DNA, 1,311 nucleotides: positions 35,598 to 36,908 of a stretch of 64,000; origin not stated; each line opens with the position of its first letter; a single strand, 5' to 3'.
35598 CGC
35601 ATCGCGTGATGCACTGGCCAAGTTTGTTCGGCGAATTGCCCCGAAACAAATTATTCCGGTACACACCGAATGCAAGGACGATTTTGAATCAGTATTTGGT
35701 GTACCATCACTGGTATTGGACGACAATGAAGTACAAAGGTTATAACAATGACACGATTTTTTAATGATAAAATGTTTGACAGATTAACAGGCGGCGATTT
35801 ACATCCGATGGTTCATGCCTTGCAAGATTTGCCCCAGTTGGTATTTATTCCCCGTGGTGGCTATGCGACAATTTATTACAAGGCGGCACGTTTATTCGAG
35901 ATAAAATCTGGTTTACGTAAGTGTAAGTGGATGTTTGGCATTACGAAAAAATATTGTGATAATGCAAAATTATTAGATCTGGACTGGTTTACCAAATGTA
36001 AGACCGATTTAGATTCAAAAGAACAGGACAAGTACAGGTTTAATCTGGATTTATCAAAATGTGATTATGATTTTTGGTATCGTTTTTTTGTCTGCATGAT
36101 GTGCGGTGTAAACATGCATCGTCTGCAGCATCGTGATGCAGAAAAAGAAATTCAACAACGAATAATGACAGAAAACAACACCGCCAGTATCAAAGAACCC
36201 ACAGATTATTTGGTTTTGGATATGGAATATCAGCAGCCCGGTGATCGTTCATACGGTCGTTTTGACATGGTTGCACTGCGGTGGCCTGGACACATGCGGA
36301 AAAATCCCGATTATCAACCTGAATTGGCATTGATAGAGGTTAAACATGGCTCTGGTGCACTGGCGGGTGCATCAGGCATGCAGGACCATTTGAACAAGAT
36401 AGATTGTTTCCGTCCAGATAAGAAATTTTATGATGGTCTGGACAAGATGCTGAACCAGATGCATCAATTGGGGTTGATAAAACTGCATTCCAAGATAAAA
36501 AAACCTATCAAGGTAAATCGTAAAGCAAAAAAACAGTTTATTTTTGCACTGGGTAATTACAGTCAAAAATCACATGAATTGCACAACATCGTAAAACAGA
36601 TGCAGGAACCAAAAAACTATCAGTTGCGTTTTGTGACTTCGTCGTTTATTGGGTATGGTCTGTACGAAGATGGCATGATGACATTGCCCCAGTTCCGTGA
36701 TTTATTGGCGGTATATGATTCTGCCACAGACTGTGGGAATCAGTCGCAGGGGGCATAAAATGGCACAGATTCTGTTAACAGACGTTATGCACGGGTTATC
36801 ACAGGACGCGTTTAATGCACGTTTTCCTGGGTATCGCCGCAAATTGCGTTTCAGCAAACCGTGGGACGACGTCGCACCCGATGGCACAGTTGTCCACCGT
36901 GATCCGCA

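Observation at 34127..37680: Candidate anti-phage operon: orphan + beta-CASP MBL hydrolase + PD-(D/E)XK protein + GIY-YIG nuclease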

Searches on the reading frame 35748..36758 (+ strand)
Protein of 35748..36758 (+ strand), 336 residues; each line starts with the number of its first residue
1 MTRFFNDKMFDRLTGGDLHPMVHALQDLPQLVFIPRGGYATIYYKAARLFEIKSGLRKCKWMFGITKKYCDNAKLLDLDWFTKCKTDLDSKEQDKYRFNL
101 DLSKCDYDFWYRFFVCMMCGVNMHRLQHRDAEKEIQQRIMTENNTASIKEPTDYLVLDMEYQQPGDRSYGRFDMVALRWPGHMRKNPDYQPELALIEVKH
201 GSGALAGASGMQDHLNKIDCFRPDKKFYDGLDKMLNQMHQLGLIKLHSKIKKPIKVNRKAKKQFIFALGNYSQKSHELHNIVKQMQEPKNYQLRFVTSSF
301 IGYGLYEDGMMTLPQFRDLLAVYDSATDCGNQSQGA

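Call 4: search_protein_families(library=pfam, proteins=[window:35748-36758:+], max_evalue=0.01)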
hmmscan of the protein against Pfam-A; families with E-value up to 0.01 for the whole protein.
window:35748-36758:+ (336 aa): 0 families

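Call 5: search_protein_families(library=padloc, proteins=[window:35748-36758:+], max_evalue=0.01)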
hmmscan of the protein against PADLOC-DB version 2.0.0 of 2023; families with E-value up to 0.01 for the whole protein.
window:35748-36758:+ (336 aa): 0 families

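Call 6: search_protein_families(library=ncbifam, proteins=[window:35748-36758:+], max_evalue=0.01)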
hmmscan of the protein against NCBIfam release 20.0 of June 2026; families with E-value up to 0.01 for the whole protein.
window:35748-36758:+ (336 aa): 0 families

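Call 13: find_homologous_proteins(query=window:35748-36758:+)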
Query window:35748-36758:+ (336 aa): 3 proteins with E <= 0.001 among 969 candidates.
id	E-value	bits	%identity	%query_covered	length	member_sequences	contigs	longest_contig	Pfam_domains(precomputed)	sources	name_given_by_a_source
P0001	6.7e-214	727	93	100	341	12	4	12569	-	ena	-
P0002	8.8e-205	698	90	100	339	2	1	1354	-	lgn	-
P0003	4.6e-108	380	56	98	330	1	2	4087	-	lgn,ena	-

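Call 15: find_encoding_contigs(protein=P0001, flank=8000)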
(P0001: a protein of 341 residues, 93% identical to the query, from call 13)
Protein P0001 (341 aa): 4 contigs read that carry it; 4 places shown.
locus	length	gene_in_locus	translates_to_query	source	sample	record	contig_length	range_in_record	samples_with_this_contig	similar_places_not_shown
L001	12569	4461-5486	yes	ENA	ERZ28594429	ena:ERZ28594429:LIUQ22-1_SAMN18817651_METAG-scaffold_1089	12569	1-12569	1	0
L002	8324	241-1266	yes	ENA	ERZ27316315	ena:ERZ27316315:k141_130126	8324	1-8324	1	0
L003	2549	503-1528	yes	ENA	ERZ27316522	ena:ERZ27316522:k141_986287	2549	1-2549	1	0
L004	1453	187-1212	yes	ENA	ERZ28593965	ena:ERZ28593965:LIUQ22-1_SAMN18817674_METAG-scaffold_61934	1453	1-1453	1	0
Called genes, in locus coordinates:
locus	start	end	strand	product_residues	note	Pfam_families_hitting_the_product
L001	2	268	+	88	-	?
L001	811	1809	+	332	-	PF00579:tRNA-synt_1b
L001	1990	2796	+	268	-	-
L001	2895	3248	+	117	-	-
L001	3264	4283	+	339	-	PF00753:Lactamase_B, PF23023:Anti-Pycsar_Apyc1 (faint), PF12706:Lactamase_B_2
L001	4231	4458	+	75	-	PF07521:RMMBL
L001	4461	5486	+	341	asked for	-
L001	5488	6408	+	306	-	-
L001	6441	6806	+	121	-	-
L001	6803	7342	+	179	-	PF13392:HNH_3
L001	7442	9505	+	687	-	PF13401:AAA_22 (faint), PF13238:AAA_18 (faint), PF00158:Sigma54_activat (faint), PF02367:TsaE (faint), PF12775:AAA_7 (faint), PF13173:AAA_14 (faint), PF00004:AAA, PF00004:AAA, +5 more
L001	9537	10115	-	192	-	-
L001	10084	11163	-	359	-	PF13280:WYL (faint), PF25583:WCX (weak)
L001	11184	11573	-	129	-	-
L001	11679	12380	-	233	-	PF13353:Fer4_12, PF04055:Radical_SAM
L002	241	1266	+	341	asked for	-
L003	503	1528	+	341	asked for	-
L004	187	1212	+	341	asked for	-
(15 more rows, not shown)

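Call 16: find_encoding_contigs(protein=P0003, flank=8000)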
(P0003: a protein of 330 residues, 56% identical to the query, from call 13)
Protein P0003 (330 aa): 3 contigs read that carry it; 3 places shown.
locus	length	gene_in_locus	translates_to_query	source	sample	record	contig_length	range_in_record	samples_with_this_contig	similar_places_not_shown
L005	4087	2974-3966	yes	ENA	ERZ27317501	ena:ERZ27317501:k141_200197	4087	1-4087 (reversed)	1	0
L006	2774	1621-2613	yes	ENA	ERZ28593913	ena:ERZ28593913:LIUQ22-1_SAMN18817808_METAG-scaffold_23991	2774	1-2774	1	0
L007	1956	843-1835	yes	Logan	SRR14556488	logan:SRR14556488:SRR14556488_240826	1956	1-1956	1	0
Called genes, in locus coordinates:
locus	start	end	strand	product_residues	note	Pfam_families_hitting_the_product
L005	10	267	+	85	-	-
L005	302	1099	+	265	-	PF01790:LGT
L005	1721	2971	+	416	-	PF00753:Lactamase_B, PF13483:Lactamase_B_3 (weak), PF23023:Anti-Pycsar_Apyc1 (faint), PF12706:Lactamase_B_2, PF07521:RMMBL (weak)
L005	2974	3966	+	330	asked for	-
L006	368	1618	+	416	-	PF00753:Lactamase_B, PF13483:Lactamase_B_3 (weak), PF23023:Anti-Pycsar_Apyc1 (faint), PF12706:Lactamase_B_2, PF07521:RMMBL (weak)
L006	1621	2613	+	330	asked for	-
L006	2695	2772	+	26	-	?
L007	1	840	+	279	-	?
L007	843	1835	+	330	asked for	-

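Call 28: predict_structure(alignment_id=A1)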
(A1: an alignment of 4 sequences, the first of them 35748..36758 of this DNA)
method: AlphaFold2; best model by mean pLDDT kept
length: 336 residues; sequences in the alignment: 4
mean_pLDDT: 65.1   pTM: 0.45
mean pLDDT of the five models: 65.1, 64.3, 58.6, 55.8, 52.6
residues with pLDDT >= 90: 5; 70-90: 137; 50-70: 130; < 50: 64
segments of 3 or more residues with pLDDT < 50: 1-6, 128-140, 142-148, 160-172, 270-274, 299-304, 325-336
pLDDT, mean of each block of 10 residues (from residue 1): 42 72 77 65 69 67 86 86 85 84 89 81 55 43 48 57 37 61 71 67 52 64 75 72 57 77 66 55 72 65 52 73 49 32
secondary structure, 60 per line:
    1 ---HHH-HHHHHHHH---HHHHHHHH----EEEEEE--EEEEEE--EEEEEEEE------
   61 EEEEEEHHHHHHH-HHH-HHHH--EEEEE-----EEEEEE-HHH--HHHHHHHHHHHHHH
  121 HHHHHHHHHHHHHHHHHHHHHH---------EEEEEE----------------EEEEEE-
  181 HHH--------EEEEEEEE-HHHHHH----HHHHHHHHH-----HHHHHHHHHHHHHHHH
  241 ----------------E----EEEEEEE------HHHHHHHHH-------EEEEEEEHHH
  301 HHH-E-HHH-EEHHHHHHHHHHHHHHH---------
elements in order: H8-15 H19-26 E31-36 E39-44 E47-54 E61-66 H67-73 H79-82 E85-89 E95-100 H107-142 E152-157 E174-179 E192-199 H201-206 H211-219 H225-240 E262-268 H275-283 E291-297 H298-303 H313-327

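Call 30: search_protein_representatives(alignment_id=A1)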
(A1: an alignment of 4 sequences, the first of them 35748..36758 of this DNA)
Query: 4 sequences, 335 profile positions. Proteins with E-value up to 0.001 (for the whole library): 845; up to 1e-10: 500; up to 1e-30: 62. The best 150 are listed.
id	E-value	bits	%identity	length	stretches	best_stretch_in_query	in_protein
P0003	1.6e-184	628.9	-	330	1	1-335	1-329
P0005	2.3e-75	270.1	-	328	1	1-317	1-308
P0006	3.4e-59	217.0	-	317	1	1-317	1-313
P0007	5.4e-46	173.6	-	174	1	160-321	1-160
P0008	1.5e-45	172.1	-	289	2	109-319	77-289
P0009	4.3e-45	170.6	-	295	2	105-323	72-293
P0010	6.1e-42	160.3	-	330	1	1-318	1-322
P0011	3.9e-41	157.6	-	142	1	202-333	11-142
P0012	7.3e-41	156.7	-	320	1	3-319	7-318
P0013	2.6e-39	151.6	-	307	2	106-316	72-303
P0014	2.7e-38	148.3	-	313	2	132-322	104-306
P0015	1.4e-37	145.9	-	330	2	111-320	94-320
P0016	4.3e-37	144.3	-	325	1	3-323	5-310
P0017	5.4e-37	144.0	-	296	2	125-319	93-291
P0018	1.0e-36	143.1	-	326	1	1-311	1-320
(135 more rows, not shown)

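Call 32: fold_search(model_id=the predicted structure, library=pdb)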
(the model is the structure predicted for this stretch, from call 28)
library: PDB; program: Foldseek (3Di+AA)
matches with E <= 10: 671; with E <= 0.001: 0
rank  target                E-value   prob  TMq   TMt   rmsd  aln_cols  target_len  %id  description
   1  2ph7_B                9.5e-02  0.21  0.16  0.22  14.4       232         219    9  Crystal structure of AF2093 from Archaeoglobus fulgidus (released 2007-05-08)
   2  8om9_A                1.0e-01  0.07  0.13  0.07  29.9       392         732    8  MutSbeta bound to (CAG)2 DNA (open form) (released 2023-05-24)
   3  8ti9_C                1.2e-01  0.30  0.21  0.32  10.7       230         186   10  CryoEM structure of octamer assembly of Shedu nuclease domain from Bacillus cereus (released 2024-07-31)
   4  1g5h_D                1.2e-01  0.04  0.08  0.07  21.8       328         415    9  CRYSTAL STRUCTURE OF THE ACCESSORY SUBUNIT OF MURINE MITOCHONDRIAL POLYMERASE GAMMA (released 2001-03-14)
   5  4ztu_B                1.4e-01  0.05  0.10  0.10  20.9       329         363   11  Structural basis for processivity and antiviral drug toxicity in human mitochondrial DNA replicase (released 2015-09-23)
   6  8ti9_B                1.5e-01  0.28  0.21  0.33  11.1       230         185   11  CryoEM structure of octamer assembly of Shedu nuclease domain from Bacillus cereus (released 2024-07-31)
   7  6bdb_A                1.5e-01  0.14  0.15  0.16  22.2       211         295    9  I-OnuI K227Y, D236A bound to A3G substrate (pre-cleavage complex) (released 2018-10-24)
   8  9xy9_A                1.8e-01  0.14  0.14  0.16  21.9       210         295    8  One of a series of engineered variants of I-OnuI meganuclease targeting altered DNA target sequence (released 2025-09-10)
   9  8vxy_A                1.9e-01  0.38  0.24  0.31   9.3       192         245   12  Structure of HamA(E138A,K140A)B-plasmid DNA complex from the Escherichia coli Hachiman defense system (released 2024-03-13)
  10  9xy8_A                1.9e-01  0.15  0.15  0.16  21.9       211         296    9  One of a series of engineered variants of I-OnuI meganuclease targeting altered DNA target sequence (released 2025-09-10)
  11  6bda_A                1.9e-01  0.13  0.14  0.16  22.0       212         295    7  Wild-type I-OnuI bound to A3G substrate (post-cleavage complex) (released 2018-10-24)
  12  9q7v_A                2.0e-01  0.12  0.14  0.16  23.0       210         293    8  One of a series of engineered variants of I-OnuI meganuclease targeting altered DNA target sequence (released 2025-09-10)
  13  3maf_B                2.2e-01  0.66  0.19  0.16   5.0       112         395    8  Crystal structure of StSPL (asymmetric form) (released 2010-08-18)
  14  1ry9_A                2.2e-01  0.57  0.22  0.44   5.3       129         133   12  Spa15, a Type III Secretion Chaperone from Shigella flexneri (released 2004-04-27)
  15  2ph7_A                2.2e-01  0.14  0.16  0.22  14.1       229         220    9  Crystal structure of AF2093 from Archaeoglobus fulgidus (released 2007-05-08)
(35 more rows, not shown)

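Call 34: search_protein_families(library=pfam, alignment_id=A2, max_evalue=0.01)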
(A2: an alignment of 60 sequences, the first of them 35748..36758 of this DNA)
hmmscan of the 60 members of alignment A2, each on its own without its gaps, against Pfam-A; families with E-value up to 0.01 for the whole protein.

A. member 1, window:35748-36758:+ (336 aa): 0 families

B. families by the number of members that match (of 60 scanned): 2 families
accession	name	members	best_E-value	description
PF08011.17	PDDEXK_9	2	0.0026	PD-(D/E)XK nuclease superfamily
PF16344.10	FecR_C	1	0.0073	FecR, C-terminal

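Call 35: search_protein_families(library=padloc, alignment_id=A2, max_evalue=0.01)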
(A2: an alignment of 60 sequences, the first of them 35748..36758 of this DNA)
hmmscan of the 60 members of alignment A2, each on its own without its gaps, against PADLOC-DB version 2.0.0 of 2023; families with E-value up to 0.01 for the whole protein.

A. member 1, window:35748-36758:+ (336 aa): 0 families

B. families by the number of members that match (of 60 scanned): 4 families
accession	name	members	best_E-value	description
PDLC00983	Cmr5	1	0.0003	CRISPR type III-B/RAMP module-associated protein Cmr5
PDLC01267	Cmr5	1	0.0005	CAS-III-B; effector_SS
PDLC00836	E1-E2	1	0.0046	E1-E2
PDLC00487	JetB1|JetB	1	0.0069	DUF4194 domain; MukE-like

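Call 36: search_solved_structures(query=A2, max_evalue=1)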
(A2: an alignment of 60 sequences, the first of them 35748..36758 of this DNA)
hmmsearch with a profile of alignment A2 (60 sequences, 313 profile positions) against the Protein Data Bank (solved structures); distinct sequences matched with E-value up to 1: 1.
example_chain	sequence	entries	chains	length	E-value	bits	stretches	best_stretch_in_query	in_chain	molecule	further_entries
8x6f_A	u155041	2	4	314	0.11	15.1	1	202-299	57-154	DNA-directed RNA polymerase subunit alpha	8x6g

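Call 38: find_homologous_proteins(query=A2, max_evalue=1e-10)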
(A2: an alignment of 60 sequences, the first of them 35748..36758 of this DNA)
Query A2 (60 sequences) (336 aa, profile of the alignment): 8 proteins with E <= 1e-10 among 2683 candidates.
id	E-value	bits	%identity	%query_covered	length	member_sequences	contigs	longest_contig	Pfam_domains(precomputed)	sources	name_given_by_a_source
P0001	1.8e-88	315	93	100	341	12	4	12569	-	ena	-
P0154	8.3e-87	310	25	94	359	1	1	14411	-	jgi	jgi:hypothetical protein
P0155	1.3e-84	302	24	94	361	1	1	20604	-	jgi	jgi:hypothetical protein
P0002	1.7e-84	302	90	100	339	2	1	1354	-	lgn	-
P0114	1.9e-84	302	25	97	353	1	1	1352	-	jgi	jgi:hypothetical protein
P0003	8.1e-84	300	56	98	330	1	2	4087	-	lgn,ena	-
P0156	1.7e-83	299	25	94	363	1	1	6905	-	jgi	jgi:hypothetical protein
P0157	3.1e-31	127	25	86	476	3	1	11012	PF18143.7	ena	-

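Call 39: find_encoding_contigs(protein=P0155, flank=6000, max_places=2)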
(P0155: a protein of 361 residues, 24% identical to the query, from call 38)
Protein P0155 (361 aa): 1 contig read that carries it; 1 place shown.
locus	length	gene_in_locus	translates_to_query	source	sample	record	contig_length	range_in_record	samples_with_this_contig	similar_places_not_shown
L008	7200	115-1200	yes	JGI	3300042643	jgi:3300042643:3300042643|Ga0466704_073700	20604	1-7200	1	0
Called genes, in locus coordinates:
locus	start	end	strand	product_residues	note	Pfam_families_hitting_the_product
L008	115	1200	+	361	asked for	-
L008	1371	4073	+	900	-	PF09479:Flg_new (weak), PF18998:Flg_new_2 (faint), PF09479:Flg_new, PF05342:Peptidase_M26_N (weak), PF07581:Glug (faint)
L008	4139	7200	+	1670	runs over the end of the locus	PF09479:Flg_new (weak), PF18998:Flg_new_2 (faint), PF17753:Ig_mannosidase (faint), PF09479:Flg_new, PF07581:Glug (faint)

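Call 40: find_encoding_contigs(protein=P0154, flank=6000, max_places=2)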
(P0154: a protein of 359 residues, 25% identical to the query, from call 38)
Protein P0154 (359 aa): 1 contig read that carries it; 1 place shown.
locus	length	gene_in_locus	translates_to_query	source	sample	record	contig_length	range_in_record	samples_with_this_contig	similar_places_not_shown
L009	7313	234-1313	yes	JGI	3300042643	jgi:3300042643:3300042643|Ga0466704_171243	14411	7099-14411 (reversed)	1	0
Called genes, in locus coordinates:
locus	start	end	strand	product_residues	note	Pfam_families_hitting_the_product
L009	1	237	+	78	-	?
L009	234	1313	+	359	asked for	-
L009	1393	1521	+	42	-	-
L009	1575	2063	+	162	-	-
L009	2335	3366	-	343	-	-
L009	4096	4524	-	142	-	PF03852:Vsr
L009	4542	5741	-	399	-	PF10544:T5orf172, PF13455:MUG113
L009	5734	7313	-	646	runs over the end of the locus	PF04851:ResIII (weak), PF00270:DEAD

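Call 41: find_encoding_contigs(protein=P0005, flank=6000, max_places=3)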
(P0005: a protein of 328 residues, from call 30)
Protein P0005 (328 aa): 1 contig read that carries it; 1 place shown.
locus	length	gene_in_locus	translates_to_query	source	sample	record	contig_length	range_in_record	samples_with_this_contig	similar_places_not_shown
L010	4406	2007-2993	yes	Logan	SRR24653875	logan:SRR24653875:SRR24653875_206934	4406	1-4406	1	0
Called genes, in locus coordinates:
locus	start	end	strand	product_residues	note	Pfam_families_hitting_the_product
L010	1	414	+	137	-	?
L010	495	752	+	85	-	-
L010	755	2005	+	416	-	PF00753:Lactamase_B, PF13483:Lactamase_B_3 (faint), PF12706:Lactamase_B_2, PF07521:RMMBL (faint)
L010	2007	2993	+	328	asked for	-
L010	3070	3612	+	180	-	-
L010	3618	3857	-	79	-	-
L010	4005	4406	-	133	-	?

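Call 48: predict_structure(alignment_id=A2)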
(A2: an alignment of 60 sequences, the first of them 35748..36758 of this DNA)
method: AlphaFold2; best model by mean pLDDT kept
length: 336 residues; sequences in the alignment: 60
mean_pLDDT: 93.1   pTM: 0.90
mean pLDDT of the five models: 93.1, 92.8, 92.4, 92.0, 91.2
residues with pLDDT >= 90: 286; 70-90: 36; 50-70: 13; < 50: 1
segments of 3 or more residues with pLDDT < 50: none
pLDDT, mean of each block of 10 residues (from residue 1): 90 97 97 94 97 79 96 98 95 95 97 98 96 96 88 96 81 97 94 98 92 94 95 97 93 97 96 93 96 90 94 97 82 58
secondary structure, 60 per line:
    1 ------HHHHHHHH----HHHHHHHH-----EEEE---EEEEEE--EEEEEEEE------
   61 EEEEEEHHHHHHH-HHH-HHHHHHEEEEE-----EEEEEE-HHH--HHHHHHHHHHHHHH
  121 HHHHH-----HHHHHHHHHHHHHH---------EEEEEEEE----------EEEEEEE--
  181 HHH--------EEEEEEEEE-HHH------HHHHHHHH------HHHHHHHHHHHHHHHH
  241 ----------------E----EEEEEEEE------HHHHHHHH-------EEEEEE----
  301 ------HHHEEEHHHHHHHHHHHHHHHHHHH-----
elements in order: H7-14 H19-26 E32-35 E39-44 E47-54 E61-66 H67-73 H79-84 E85-89 E95-100 H107-125 H131-144 E154-161 E172-178 E192-200 H211-218 H225-240 E262-269 H276-283 E291-296 E310-312 H313-331

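Call 53: fold_search(model_id=the predicted structure, library=pdb)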
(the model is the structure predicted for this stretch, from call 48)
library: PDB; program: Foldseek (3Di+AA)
matches with E <= 10: 498; with E <= 0.001: 0
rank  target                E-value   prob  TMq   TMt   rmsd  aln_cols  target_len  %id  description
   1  9xy8_A                7.5e-03  0.60  0.13  0.15  14.9       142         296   10  One of a series of engineered variants of I-OnuI meganuclease targeting altered DNA target sequence (released 2025-09-10)
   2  6bdb_A                1.5e-02  0.28  0.14  0.16  20.5       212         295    8  I-OnuI K227Y, D236A bound to A3G substrate (pre-cleavage complex) (released 2018-10-24)
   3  9xy9_A                1.9e-02  0.54  0.15  0.16  14.2       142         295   10  One of a series of engineered variants of I-OnuI meganuclease targeting altered DNA target sequence (released 2025-09-10)
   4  9q7w_A                1.9e-02  0.47  0.14  0.15  14.5       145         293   10  One of a series of engineered variants of I-OnuI meganuclease targeting altered DNA target sequence (released 2025-09-10)
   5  9xy1_A                1.9e-02  0.47  0.14  0.15  14.5       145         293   10  One of a series of engineered variants of I-OnuI meganuclease targeting altered DNA target sequence (released 2025-09-10)
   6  6uwh_A                2.4e-02  0.23  0.14  0.16  19.7       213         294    8  Intermediate engineered variant of I-OnuI meganuclease with improved thermostability and partially altered specificity (released 2019-12-18)
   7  8rb0_A                2.7e-02  0.08  0.13  0.07  30.4       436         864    8  The crystal structure of DNA-bound human MutSbeta (MSH2_E749A/MSH3) in the canonical mismatch bound conformation with  (released 2025-06-11)
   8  9xy5_A                3.0e-02  0.41  0.14  0.16  14.8       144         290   10  One of a series of engineered variants of I-OnuI meganuclease targeting altered DNA target sequence (released 2025-09-10)
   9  6uwg_A                3.0e-02  0.18  0.14  0.15  19.3       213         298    9  Engineered variant of I-OnuI meganuclease with improved thermostability and E178D mutation at catalytic site (released 2019-12-18)
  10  11qf_B                3.2e-02  0.20  0.15  0.16  21.1       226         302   14  I-PnoMI with solubilizing mutations (released 2026-03-25)
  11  9q7v_A                3.4e-02  0.21  0.15  0.16  20.4       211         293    9  One of a series of engineered variants of I-OnuI meganuclease targeting altered DNA target sequence (released 2025-09-10)
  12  6uwj_A                3.6e-02  0.23  0.14  0.16  19.6       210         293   10  Intermediate engineered variant of I-OnuI meganuclease with improved thermostability and partially altered specificity (released 2019-12-18)
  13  4yhx_A                3.8e-02  0.20  0.14  0.16  21.0       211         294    9  Crystal Structure of LAGLIDADG Meganuclease I-GpeMI Bound to Uncleaved DNA (released 2016-03-09)
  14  9xy6_A                4.5e-02  0.18  0.14  0.16  20.4       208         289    9  One of a series of engineered variants of I-OnuI meganuclease targeting altered DNA target sequence (released 2025-09-10)
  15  5e63_A                6.0e-02  0.16  0.15  0.16  20.1       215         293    8  K262A mutant of I-SmaMI (released 2016-01-13)
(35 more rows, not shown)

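Call 63: search_dna_similar(query=window:35748-36758:+, collection=plasmids, mode=protein, max_evalue=0.00001, max_rows=25)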
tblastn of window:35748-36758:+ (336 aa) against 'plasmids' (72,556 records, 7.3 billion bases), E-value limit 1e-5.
No match.

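Call 87: fold_search(model_id=the predicted structure, library=viral)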
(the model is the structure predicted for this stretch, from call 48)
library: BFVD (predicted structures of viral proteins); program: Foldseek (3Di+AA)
matches with E <= 10: 599; with E <= 0.001: 0
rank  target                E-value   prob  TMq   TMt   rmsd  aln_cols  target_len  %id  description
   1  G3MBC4                5.9e-03  0.95  0.24  0.26   7.1       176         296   11  Gp54 [Bacillus phage G]
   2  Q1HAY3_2              1.2e-02  0.28  0.17  0.05  21.8       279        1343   12  Polyprotein [Helicobasidium mompa endornavirus 1-670]
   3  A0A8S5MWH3            2.2e-02  0.99  0.22  0.36   3.5       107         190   11  Uncharacterized protein [Siphoviridae sp. ctsBB38]
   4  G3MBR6                2.2e-02  0.94  0.22  0.43   6.9       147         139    6  Gp200 [Bacillus phage G]
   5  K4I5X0                2.5e-02  0.80  0.24  0.36  14.6       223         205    8  Uncharacterized protein [Salmonella phage STML-198]
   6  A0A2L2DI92            2.8e-02  0.94  0.19  0.35   6.6       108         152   14  Uncharacterized protein [Acanthamoeba polyphaga mimivirus]
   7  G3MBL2                3.0e-02  0.30  0.19  0.23  15.0       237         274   13  Gp146 [Bacillus phage G]
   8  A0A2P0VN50            3.3e-02  0.11  0.16  0.07  32.0       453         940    9  DNA mismatch repair ATPase MutS subfamily 7 [Tetraselmis virus 1]
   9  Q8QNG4                3.5e-02  0.28  0.17  0.12  14.0       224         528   12  EsV-1-115 [Ectocarpus siliculosus virus 1 (isolate New Zealand/Kaikoura/1988)]
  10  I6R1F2                3.7e-02  0.15  0.21  0.20  19.5       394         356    8  (no name in the UniProt tables at hand)
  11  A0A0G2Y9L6            4.2e-02  0.95  0.20  0.42   5.8       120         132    8  Uncharacterized protein [Acanthamoeba polyphaga mimivirus Kroon]
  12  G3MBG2                4.2e-02  0.47  0.15  0.30   9.8       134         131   14  Gp100 [Bacillus phage G]
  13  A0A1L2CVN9            4.2e-02  0.08  0.12  0.12  19.7       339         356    8  AAA+ ATPase domain-containing protein [Pectobacterium phage vB_PcaM_CBB]
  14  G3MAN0                5.3e-02  0.80  0.18  0.37   6.3       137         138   11  Gp489 [Bacillus phage G]
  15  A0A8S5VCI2            5.3e-02  0.41  0.17  0.15  13.9       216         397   10  Restriction enzyme [Siphoviridae sp. ctDXu9]
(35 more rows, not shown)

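Call 96: search_protein_families(library=pfam, proteins=[L010:495-752:+, L010:3070-3612:+], max_evalue=0.001)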
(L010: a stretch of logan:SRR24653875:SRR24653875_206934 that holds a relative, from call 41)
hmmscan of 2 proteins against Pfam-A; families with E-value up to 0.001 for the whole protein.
L010:495-752:+ (85 aa): 0 families

L010:3070-3612:+ (180 aa): 0 families

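Call 97: search_protein_families(library=phrogs, proteins=[window:35748-36758:+], max_evalue=0.001)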
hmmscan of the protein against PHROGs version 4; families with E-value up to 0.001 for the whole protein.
window:35748-36758:+ (336 aa): 0 families
